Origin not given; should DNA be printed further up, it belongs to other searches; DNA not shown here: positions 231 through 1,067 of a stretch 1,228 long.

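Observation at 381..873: HAD-like (SDT1/5'-nucleotidase-type) protein that appears to lack catalytic motif I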

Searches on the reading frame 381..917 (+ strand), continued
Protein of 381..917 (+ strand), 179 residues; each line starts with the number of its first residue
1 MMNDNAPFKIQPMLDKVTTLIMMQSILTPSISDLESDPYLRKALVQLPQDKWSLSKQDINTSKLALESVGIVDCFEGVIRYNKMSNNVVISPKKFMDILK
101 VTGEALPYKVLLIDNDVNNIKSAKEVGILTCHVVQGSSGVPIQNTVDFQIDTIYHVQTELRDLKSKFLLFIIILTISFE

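Call 63: list_cluster_members(proteins=[P0008, P0016, P0018, P0024, P0031, P0036, P0047, P0053, P0057, P0076])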
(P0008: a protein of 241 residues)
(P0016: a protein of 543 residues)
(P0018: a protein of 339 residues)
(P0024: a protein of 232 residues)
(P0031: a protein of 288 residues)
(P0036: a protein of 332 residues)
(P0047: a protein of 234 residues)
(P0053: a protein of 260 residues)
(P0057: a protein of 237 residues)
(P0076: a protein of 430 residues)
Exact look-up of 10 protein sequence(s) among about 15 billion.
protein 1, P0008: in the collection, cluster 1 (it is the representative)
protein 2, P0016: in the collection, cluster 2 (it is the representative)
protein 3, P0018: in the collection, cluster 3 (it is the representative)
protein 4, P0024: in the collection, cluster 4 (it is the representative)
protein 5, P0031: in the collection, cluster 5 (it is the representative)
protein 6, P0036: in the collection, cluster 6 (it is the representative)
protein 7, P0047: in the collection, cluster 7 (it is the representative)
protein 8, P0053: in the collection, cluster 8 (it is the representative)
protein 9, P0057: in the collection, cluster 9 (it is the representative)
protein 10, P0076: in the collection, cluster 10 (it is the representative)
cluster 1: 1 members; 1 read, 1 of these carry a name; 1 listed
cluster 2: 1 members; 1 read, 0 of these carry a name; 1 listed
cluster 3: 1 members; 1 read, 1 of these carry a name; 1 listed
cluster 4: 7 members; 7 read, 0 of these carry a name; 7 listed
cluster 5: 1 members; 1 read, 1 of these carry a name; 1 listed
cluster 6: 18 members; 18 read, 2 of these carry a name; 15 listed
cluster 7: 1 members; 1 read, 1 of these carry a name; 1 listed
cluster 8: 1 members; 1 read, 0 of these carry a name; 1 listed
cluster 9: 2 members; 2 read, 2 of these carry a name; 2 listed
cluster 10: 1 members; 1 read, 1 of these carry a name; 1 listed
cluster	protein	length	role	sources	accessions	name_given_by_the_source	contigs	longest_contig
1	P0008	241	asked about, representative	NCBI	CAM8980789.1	unnamed protein product [Rhodiola kirilowii]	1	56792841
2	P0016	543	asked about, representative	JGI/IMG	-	-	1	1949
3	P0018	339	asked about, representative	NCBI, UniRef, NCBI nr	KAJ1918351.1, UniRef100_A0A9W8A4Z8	hypothetical protein H4219_002676 [Mycoemilia scoparia] | Uncharacterized protein n=1 Tax=Mycoemilia scoparia TaxID=417184 RepID=A0A9W8A4Z8_9FUNG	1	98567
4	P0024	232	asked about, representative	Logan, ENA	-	-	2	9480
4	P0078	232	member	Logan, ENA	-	-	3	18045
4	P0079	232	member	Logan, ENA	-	-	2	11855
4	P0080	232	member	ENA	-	-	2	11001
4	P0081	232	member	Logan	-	-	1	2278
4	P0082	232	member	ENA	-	-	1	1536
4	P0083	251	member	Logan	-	-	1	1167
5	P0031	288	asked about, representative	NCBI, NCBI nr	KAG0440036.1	hypothetical protein DMUE_2032 [Dictyocoela muelleri]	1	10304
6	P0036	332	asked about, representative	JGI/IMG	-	-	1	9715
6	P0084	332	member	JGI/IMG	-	pyrimidine 5'-nucleotidase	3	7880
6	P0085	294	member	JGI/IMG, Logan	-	putative hydrolase of the HAD superfamily/pyrimidine and pyridine-specific 5'-nucleotidase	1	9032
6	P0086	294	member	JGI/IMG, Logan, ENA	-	-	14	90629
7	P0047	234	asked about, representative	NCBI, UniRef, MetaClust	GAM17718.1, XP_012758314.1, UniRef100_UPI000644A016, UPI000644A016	hypothetical protein SAMD00019534_008930, partial [Acytostelium subglobosum LB1] | hypothetical protein n=1 Tax=Acytostelium subglobosum LB1 TaxID=1410327 ... | status=active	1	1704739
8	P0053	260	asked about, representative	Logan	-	-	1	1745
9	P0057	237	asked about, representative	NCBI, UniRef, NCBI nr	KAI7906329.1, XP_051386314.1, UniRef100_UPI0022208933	pyrimidine 5'-nucleotidase [Cokeromyces recurvatus] | pyrimidine 5'-nucleotidase n=1 Tax=Cokeromyces recurvatus TaxID=90255 RepID=UPI0022208933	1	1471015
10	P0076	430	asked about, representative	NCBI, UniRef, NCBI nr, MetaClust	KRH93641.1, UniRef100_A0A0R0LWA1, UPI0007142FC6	pyrimidine 5 -nucleotidase [Pseudoloma neurophilia] | Pyrimidine 5-nucleotidase n=1 Tax=Pseudoloma neurophilia TaxID=146866 ... | status=active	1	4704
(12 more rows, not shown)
